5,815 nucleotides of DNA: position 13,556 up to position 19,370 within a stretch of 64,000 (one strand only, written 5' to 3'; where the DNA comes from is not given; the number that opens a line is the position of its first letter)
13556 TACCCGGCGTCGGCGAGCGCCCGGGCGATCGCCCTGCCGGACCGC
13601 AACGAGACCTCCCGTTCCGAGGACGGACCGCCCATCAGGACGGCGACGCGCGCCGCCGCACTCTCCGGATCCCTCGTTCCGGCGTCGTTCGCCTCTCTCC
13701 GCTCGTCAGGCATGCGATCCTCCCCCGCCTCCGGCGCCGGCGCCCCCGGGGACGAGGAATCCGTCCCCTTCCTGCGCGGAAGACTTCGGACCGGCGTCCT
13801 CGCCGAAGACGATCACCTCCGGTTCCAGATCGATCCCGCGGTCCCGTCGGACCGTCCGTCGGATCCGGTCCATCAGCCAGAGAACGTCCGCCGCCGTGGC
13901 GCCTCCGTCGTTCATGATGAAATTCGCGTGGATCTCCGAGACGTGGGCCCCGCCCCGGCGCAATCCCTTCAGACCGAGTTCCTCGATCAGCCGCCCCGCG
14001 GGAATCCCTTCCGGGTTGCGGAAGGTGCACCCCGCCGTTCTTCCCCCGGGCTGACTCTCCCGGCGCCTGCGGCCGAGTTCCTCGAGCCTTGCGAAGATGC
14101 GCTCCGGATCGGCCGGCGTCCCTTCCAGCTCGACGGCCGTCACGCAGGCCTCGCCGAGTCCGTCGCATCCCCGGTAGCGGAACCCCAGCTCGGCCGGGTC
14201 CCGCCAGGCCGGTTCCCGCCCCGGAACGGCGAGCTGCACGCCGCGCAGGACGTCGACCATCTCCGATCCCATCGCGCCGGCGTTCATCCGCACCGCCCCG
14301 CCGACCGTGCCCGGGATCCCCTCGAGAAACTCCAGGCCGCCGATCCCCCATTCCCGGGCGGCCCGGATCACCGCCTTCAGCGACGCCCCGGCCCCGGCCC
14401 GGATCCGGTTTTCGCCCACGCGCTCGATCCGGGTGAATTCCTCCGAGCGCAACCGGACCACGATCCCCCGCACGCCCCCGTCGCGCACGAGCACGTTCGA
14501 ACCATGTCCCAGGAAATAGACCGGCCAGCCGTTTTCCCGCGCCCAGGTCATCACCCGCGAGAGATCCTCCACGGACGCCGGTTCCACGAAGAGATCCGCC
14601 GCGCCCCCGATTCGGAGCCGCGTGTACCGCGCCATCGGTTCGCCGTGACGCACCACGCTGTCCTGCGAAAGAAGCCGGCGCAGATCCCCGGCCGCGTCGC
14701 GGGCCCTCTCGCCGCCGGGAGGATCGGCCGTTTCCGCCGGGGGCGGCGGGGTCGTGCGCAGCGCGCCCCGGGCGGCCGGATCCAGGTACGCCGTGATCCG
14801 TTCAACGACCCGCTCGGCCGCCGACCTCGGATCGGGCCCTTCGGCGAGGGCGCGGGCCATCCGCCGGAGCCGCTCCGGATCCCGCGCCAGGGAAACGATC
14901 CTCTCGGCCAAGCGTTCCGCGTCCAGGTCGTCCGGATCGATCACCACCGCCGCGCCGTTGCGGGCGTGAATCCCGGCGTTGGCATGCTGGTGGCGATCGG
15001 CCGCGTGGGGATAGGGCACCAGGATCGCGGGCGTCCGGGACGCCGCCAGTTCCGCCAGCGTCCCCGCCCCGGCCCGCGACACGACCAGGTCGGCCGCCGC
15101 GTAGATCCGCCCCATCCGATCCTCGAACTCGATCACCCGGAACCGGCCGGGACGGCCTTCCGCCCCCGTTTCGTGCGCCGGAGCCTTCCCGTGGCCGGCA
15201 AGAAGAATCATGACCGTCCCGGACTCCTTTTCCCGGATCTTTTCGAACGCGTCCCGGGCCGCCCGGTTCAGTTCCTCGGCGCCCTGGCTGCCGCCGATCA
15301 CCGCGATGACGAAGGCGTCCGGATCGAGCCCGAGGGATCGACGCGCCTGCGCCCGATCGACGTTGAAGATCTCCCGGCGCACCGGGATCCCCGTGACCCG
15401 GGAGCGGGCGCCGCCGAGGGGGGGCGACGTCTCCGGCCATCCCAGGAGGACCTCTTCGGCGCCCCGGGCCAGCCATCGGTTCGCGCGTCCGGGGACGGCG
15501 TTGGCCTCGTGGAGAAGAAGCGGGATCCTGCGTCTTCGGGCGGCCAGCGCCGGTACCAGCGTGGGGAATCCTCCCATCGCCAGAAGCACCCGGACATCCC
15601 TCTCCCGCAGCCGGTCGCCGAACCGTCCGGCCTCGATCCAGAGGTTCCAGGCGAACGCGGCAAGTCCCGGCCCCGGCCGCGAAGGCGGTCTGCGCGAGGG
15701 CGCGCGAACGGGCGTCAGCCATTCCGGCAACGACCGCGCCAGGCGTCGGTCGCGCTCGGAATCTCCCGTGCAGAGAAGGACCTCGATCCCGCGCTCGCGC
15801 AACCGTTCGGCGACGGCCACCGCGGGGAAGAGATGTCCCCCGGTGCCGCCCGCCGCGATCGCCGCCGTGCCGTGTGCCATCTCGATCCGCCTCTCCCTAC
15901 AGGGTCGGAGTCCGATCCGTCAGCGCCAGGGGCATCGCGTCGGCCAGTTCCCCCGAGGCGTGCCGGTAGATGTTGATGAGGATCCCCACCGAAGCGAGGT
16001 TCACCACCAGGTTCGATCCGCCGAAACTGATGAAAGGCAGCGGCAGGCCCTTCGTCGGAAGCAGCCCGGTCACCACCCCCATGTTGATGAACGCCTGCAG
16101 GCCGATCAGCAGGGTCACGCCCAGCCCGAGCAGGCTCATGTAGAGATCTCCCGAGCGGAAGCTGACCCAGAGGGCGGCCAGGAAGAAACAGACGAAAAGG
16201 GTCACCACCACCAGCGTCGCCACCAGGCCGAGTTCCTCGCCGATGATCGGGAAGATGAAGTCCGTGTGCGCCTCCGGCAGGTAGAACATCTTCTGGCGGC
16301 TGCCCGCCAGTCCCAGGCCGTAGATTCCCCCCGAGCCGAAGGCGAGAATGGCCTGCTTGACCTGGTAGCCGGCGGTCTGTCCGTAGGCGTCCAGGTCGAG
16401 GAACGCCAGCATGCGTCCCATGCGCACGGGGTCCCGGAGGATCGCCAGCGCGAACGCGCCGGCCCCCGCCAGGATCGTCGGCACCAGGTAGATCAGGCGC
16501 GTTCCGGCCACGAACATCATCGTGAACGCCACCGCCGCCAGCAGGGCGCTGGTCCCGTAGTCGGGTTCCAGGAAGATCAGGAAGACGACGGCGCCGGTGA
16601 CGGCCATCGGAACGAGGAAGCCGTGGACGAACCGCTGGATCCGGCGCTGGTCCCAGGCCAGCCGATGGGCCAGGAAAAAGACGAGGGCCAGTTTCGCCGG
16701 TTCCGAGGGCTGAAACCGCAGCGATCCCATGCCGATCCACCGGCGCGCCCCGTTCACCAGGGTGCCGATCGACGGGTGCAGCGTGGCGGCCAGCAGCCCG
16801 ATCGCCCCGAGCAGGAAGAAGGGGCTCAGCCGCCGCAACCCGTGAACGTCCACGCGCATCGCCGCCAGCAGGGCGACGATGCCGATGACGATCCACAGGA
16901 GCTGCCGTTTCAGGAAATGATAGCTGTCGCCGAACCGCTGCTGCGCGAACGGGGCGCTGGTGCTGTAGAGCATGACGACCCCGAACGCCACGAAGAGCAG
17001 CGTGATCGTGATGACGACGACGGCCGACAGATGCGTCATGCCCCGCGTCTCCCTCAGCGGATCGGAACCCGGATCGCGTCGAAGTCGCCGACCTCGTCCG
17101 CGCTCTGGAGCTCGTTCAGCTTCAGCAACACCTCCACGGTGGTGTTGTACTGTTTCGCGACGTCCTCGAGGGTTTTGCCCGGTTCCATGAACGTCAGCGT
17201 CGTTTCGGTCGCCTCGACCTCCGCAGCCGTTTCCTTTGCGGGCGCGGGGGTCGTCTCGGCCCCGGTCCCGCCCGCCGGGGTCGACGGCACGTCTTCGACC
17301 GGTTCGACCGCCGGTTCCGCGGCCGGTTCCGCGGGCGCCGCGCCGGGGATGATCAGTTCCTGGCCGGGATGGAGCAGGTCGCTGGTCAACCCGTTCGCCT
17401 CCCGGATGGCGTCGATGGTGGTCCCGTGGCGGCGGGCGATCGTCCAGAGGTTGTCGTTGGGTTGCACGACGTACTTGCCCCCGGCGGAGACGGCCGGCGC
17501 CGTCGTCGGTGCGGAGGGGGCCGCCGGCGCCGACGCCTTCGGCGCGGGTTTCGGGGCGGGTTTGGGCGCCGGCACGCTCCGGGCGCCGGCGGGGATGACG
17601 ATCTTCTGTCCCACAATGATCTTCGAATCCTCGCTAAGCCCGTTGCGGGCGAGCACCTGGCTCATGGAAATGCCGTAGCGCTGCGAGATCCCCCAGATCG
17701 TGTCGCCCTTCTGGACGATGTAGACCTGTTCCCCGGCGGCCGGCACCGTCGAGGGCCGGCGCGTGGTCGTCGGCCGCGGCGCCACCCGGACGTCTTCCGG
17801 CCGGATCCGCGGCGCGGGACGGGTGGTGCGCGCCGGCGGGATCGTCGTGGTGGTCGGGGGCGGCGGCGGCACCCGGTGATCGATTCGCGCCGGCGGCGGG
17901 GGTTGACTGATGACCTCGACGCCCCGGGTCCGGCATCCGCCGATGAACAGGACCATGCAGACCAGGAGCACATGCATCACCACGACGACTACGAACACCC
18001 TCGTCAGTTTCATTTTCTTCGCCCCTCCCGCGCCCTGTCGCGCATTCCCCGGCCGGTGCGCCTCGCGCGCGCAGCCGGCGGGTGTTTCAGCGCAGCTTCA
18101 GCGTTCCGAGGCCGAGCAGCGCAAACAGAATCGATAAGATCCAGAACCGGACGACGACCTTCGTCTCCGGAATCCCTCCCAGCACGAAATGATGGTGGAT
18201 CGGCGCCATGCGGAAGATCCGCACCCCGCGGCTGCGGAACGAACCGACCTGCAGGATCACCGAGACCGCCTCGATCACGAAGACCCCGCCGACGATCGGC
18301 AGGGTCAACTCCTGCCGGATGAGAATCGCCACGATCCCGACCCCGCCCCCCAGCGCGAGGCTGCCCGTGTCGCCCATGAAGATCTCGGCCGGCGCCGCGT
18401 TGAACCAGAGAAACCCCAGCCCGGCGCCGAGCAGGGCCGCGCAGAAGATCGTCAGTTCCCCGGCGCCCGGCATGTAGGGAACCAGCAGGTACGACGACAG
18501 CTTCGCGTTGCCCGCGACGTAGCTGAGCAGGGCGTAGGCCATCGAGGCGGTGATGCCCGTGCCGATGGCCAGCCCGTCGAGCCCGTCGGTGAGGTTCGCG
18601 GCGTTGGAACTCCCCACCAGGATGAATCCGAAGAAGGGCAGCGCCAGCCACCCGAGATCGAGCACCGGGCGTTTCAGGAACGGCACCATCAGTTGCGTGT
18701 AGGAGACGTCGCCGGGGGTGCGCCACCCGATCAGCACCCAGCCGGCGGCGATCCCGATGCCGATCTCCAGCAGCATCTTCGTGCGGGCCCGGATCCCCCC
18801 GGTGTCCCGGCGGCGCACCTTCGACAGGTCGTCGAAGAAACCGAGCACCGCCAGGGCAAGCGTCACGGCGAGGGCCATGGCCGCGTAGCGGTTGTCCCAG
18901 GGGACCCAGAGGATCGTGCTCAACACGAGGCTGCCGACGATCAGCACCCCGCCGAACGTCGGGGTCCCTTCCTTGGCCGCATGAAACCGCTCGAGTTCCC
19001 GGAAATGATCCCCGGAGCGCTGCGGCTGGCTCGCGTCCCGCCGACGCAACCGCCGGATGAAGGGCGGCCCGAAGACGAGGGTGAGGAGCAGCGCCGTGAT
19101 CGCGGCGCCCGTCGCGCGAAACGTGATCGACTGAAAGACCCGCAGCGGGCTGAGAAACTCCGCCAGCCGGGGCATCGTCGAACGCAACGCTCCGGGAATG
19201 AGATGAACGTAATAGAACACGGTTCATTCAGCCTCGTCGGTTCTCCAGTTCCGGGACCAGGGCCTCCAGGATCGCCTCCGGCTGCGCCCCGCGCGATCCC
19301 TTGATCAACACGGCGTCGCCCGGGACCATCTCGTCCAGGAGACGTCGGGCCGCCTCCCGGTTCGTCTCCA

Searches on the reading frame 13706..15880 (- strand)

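Call 62: search_protein_families(library=pfam, proteins=[window:13706-15880:-], max_evalue=0.00001)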
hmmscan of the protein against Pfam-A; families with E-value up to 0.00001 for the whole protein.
window:13706-15880:- (724 aa): 6 families
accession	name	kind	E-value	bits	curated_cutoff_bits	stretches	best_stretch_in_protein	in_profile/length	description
PF04101.22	Glyco_tran_28_C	-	4.6e-34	118.3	22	1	191-346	1-155/166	Glycosyltransferase family 28 C-terminal domain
PF02873.21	MurB_C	-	4.3e-30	104.3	27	1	595-691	2-98/99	UDP-N-acetylenolpyruvoylglucosamine reductase, C-terminal domain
PF01565.28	FAD_binding_4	-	1e-24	87.2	26.4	1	429-551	2-129/139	FAD binding domain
PF03033.26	Glyco_transf_28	-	1.3e-22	80.8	26.2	1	7-145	2-138/139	Glycosyltransferase family 28 N-terminal domain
PF13692.12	Glyco_trans_1_4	-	5.7e-06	27.1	27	0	210-334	22-142/142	Glycosyl transferases group 1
PF13579.12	Glyco_trans_4_4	-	8.1e-06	26.7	29.7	1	22-140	9-116/158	Glycosyl transferase 4-like domain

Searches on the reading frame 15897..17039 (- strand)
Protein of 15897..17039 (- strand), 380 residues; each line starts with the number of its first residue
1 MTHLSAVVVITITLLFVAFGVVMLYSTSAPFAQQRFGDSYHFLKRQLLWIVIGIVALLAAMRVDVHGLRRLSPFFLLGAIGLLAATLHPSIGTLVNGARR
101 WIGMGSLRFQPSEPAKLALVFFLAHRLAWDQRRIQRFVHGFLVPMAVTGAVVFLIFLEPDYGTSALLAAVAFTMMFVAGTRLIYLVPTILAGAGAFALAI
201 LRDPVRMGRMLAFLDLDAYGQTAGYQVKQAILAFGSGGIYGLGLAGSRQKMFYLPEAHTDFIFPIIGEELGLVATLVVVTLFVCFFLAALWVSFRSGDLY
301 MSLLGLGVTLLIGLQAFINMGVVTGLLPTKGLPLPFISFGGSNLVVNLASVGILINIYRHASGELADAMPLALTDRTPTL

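Call 62: search_protein_families(library=pfam, proteins=[window:15897-17039:-], max_evalue=0.00001)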
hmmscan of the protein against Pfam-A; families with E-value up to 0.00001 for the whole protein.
window:15897-17039:- (380 aa): 1 family
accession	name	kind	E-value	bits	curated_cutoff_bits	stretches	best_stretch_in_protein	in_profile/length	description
PF01098.24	FTSW_RODA_SPOVE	-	2.6e-99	333.1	26.4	1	9-361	4-354/356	Cell cycle protein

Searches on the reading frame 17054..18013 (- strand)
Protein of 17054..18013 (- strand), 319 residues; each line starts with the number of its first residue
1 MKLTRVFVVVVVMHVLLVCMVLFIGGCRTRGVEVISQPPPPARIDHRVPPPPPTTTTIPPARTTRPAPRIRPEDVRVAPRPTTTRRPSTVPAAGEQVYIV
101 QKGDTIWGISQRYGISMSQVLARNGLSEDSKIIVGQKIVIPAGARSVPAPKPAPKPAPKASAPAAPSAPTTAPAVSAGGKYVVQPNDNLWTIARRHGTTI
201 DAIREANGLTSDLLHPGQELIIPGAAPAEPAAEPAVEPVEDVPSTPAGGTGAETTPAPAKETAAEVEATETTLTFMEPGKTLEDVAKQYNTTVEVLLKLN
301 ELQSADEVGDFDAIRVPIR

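Call 62: search_protein_families(library=pfam, proteins=[window:17054-18013:-], max_evalue=0.00001)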
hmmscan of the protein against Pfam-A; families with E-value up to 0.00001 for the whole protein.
window:17054-18013:- (319 aa): 4 families
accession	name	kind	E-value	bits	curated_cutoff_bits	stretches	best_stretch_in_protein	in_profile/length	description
PF01476.26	LysM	-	6.9e-42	141.6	20.9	2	181-223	1-43/43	LysM domain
PF23473.1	LysM3_LYK4_5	-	3.1e-15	56.4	29.3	1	98-141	5-47/48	LYK4/5 LysM3 domain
PF23446.1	LysM1_NFP_LYK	-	2.5e-07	31.9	36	0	104-142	16-55/60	NFP/LYK LysM1 domain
PF23462.1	LysM3_NFP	-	4.2e-06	27.6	28.1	0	181-208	5-32/48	NFP LysM3 domain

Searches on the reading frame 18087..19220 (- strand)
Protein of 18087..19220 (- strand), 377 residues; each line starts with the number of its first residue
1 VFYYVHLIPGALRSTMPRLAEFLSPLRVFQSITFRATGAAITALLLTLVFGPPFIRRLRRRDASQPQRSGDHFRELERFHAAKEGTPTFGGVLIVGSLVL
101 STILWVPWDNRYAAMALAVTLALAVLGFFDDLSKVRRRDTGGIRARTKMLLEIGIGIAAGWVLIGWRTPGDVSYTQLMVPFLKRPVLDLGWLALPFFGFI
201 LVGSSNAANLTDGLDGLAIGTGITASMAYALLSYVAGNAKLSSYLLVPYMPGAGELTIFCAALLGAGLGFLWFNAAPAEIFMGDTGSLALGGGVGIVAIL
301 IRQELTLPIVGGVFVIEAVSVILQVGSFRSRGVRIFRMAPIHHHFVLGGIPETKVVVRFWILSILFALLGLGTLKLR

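Call 63: search_protein_families(library=pfam, proteins=[window:18087-19220:-], max_evalue=0.00001)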
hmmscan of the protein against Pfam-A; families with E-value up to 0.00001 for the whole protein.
window:18087-19220:- (377 aa): 1 family
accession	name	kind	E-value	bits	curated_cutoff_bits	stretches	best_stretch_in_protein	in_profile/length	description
PF00953.26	Glycos_transf_4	-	1.5e-31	110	27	1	115-300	3-158/160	Glycosyl transferase family 4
